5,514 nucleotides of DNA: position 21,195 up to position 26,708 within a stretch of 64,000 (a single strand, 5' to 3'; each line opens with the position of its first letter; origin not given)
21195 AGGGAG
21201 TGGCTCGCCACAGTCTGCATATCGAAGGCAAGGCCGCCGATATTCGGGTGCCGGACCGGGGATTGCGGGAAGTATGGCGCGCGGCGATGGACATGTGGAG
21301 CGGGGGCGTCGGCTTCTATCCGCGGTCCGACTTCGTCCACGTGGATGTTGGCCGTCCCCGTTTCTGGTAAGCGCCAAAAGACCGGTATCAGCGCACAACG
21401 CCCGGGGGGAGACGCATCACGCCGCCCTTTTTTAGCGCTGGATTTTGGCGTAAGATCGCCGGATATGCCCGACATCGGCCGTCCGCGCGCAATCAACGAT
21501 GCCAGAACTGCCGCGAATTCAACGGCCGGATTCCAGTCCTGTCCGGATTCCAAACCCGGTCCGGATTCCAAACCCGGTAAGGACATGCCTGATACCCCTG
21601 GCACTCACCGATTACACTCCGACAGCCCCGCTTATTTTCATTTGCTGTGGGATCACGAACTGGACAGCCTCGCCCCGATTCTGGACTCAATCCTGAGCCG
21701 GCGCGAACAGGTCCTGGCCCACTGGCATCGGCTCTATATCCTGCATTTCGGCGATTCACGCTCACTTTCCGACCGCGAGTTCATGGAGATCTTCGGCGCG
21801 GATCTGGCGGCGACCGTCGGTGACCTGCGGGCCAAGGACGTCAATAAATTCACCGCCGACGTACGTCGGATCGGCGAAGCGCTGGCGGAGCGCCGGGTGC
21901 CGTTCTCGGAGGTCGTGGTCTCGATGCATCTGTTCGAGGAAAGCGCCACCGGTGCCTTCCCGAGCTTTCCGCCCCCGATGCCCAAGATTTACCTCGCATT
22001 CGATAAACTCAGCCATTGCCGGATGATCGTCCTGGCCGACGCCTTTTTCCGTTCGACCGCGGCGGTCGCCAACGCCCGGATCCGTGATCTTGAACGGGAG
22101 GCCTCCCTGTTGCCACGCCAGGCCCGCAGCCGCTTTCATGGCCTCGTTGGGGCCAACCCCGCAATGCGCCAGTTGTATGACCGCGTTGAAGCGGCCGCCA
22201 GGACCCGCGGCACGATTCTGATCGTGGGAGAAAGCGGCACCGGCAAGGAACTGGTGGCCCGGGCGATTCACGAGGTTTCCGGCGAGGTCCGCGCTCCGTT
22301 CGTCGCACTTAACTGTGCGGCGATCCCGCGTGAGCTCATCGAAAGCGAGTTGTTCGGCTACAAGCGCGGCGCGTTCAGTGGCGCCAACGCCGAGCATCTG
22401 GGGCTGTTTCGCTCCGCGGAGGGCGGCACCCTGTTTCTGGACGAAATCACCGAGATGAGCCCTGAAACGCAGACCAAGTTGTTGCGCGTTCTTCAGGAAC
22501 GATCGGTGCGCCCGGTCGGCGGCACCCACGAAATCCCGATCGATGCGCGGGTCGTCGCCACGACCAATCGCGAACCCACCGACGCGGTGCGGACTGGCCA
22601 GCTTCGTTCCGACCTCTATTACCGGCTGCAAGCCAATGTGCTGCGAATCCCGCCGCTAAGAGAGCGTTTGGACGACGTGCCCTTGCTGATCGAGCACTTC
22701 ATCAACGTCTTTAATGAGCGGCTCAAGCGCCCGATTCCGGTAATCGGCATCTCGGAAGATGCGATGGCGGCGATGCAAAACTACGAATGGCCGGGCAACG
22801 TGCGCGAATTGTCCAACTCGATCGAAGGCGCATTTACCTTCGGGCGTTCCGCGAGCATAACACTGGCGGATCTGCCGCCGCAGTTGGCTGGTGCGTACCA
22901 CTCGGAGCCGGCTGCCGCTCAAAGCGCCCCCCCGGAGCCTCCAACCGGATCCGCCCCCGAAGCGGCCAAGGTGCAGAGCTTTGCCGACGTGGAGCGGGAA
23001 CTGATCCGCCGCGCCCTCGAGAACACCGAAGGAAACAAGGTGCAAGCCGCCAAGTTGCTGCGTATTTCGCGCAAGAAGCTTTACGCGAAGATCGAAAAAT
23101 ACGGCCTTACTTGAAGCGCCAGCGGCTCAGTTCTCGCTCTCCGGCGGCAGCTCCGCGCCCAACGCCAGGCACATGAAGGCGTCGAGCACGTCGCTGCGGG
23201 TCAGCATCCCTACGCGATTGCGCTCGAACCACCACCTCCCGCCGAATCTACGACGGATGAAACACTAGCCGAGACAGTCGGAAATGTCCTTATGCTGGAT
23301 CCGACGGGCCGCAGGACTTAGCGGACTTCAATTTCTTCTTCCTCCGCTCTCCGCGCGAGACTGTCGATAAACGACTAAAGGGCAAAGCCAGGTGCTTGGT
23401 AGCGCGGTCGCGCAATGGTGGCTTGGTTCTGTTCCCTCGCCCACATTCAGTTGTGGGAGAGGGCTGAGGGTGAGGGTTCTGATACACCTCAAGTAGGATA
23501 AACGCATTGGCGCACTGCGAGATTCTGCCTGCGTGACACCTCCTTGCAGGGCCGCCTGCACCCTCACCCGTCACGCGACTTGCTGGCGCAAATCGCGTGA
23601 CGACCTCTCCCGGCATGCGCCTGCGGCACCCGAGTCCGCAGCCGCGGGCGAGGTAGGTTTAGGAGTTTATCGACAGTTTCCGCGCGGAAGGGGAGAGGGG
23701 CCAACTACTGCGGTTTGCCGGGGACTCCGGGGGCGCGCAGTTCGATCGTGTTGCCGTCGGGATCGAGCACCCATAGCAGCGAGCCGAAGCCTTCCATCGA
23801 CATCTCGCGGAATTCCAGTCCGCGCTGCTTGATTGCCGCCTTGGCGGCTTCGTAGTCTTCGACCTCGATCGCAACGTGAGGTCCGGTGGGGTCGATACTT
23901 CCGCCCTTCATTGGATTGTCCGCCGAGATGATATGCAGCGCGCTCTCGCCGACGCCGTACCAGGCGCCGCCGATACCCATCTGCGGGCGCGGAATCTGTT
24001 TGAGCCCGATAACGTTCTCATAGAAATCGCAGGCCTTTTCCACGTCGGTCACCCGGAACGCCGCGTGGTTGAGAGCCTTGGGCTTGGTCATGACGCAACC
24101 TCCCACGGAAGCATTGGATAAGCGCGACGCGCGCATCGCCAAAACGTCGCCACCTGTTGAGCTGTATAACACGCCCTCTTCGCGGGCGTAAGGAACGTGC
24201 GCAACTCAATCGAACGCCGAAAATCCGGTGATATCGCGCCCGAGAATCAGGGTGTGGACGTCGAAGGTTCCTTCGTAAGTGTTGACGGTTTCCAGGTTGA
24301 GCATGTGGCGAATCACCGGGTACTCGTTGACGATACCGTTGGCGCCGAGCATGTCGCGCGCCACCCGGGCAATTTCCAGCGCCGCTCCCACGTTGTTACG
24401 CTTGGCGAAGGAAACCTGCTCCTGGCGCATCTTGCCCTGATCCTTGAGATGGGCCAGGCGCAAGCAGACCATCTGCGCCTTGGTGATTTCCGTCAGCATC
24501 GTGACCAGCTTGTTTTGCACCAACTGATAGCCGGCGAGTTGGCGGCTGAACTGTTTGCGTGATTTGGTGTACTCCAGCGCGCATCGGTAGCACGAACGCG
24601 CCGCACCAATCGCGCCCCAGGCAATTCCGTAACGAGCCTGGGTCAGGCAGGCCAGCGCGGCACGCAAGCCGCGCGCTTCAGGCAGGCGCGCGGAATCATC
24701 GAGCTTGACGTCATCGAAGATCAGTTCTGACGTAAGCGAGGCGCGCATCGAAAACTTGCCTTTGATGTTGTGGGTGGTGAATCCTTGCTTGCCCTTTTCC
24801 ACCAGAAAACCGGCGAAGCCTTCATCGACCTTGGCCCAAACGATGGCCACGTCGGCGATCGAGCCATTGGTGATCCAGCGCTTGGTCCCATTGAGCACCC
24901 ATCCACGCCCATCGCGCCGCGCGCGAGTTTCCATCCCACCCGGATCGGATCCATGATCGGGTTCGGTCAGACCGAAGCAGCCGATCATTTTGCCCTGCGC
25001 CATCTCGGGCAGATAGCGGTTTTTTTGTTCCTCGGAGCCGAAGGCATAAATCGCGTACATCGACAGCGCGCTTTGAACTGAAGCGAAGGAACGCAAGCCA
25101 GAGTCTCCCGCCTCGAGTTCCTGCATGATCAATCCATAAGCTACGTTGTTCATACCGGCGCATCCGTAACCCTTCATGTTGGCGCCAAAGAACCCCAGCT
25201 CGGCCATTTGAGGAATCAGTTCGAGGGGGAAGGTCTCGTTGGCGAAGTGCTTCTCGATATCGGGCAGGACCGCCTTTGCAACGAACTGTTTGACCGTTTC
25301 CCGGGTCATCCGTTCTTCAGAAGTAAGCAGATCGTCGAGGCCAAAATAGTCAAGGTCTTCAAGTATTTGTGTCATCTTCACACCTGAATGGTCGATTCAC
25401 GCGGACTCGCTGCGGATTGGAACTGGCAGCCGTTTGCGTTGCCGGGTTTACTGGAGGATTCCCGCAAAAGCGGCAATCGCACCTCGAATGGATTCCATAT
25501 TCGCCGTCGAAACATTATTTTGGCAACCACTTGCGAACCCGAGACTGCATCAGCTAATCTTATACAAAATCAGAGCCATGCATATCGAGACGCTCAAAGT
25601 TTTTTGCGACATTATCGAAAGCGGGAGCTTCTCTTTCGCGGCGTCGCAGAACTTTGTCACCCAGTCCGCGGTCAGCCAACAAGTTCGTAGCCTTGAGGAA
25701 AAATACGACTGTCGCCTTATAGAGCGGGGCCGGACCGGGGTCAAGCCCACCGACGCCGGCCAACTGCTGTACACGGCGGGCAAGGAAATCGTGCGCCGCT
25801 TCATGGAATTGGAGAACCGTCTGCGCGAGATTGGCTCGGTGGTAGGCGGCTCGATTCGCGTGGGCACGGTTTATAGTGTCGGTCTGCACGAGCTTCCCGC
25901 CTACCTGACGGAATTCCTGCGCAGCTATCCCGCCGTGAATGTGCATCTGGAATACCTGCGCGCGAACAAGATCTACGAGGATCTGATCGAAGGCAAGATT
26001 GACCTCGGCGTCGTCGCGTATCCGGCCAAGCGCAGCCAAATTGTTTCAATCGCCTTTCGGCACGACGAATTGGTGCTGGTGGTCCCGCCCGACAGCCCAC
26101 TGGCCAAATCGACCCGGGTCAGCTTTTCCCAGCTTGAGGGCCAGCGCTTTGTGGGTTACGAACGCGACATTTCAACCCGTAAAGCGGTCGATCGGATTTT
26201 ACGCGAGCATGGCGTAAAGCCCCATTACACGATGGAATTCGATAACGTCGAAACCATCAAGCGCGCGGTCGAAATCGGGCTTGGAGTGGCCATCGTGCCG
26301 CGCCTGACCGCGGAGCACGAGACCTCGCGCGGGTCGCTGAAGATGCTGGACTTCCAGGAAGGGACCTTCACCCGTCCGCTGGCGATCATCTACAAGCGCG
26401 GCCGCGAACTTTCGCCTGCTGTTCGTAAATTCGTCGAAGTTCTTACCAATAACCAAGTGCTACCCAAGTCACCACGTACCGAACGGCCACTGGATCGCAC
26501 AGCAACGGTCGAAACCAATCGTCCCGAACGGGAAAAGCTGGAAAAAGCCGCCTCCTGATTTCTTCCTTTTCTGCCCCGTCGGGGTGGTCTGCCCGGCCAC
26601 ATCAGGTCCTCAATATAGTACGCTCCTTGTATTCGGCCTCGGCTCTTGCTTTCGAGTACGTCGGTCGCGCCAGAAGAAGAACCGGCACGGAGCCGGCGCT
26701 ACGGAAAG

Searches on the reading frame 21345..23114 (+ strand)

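Call 51: search_protein_families(library=pfam, proteins=[window:21345-23114:+], max_evalue=0.0001)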
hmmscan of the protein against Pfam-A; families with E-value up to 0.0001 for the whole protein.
window:21345-23114:+ (589 aa): 8 families
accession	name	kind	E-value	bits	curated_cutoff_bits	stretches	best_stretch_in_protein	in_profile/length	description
PF00158.32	Sigma54_activat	-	1.1e-65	220.9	20.2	1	267-430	1-164/168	Sigma-54 interaction domain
PF25601.1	AAA_lid_14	-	5.2e-25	87.5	27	1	439-525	1-85/87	AAA+ ATPase lid domain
PF14532.12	Sigma54_activ_2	-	5.8e-24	85.3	25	1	268-438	1-138/138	Sigma-54 interaction domain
PF02954.25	HTH_8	-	9.7e-13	48.1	22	1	546-586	2-42/42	Bacterial regulatory protein, Fis family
PF07728.20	AAA_5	-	2.2e-10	41.1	22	1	291-415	2-126/139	AAA domain (dynein-related subfamily)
PF07726.17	AAA_3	-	1.7e-05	25.1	27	1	291-408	2-111/131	ATPase family associated with various cellular activities (AAA)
PF00004.35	AAA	-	1.9e-05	25.5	21.2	1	291-411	1-111/131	ATPase family associated with various cellular activities (AAA)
PF01078.27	Mg_chelatase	-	3.3e-05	23.8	20.3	0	351-415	98-164/207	Magnesium chelatase, subunit ChlI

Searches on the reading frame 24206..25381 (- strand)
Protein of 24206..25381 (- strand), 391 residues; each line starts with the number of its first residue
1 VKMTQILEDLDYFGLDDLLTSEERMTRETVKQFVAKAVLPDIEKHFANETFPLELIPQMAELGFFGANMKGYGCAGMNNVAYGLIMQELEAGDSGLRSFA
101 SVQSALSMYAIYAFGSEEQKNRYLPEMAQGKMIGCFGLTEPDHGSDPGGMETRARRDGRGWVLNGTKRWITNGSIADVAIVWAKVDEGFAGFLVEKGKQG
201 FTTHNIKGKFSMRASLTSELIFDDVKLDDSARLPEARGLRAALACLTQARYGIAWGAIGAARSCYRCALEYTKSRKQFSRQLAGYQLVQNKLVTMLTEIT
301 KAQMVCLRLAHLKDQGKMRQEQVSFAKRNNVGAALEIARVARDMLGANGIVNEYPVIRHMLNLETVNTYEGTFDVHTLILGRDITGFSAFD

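Call 51: search_protein_families(library=pfam, proteins=[window:24206-25381:-], max_evalue=0.0001)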
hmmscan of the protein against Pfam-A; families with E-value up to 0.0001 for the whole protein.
window:24206-25381:- (391 aa): 4 families
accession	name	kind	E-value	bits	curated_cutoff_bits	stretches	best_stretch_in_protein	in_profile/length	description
PF02771.21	Acyl-CoA_dh_N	-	1.9e-33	115.7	22.9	1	20-131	1-113/113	Acyl-CoA dehydrogenase, N-terminal domain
PF00441.29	Acyl-CoA_dh_1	-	6.2e-32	111.3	22.4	1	237-384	2-149/150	Acyl-CoA dehydrogenase, C-terminal domain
PF02770.24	Acyl-CoA_dh_M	-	3.9e-27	94.7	33.3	1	135-225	1-97/97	Acyl-CoA dehydrogenase, middle domain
PF08028.16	Acyl-CoA_dh_2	-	4e-09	37.3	22.7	1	252-371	2-131/134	Acyl-CoA dehydrogenase, C-terminal domain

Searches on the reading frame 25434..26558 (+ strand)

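Call 51: search_protein_families(library=pfam, proteins=[window:25434-26558:+], max_evalue=0.0001)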
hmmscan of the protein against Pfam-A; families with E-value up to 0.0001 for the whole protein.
window:25434-26558:+ (374 aa): 2 families
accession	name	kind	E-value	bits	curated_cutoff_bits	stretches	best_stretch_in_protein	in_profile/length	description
PF03466.25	LysR_substrate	-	1.6e-53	181.7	28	1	138-339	5-206/209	LysR substrate binding domain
PF00126.33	HTH_1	-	3.8e-18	65.6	26.6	1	52-110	2-60/60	Bacterial regulatory helix-turn-helix protein, lysR family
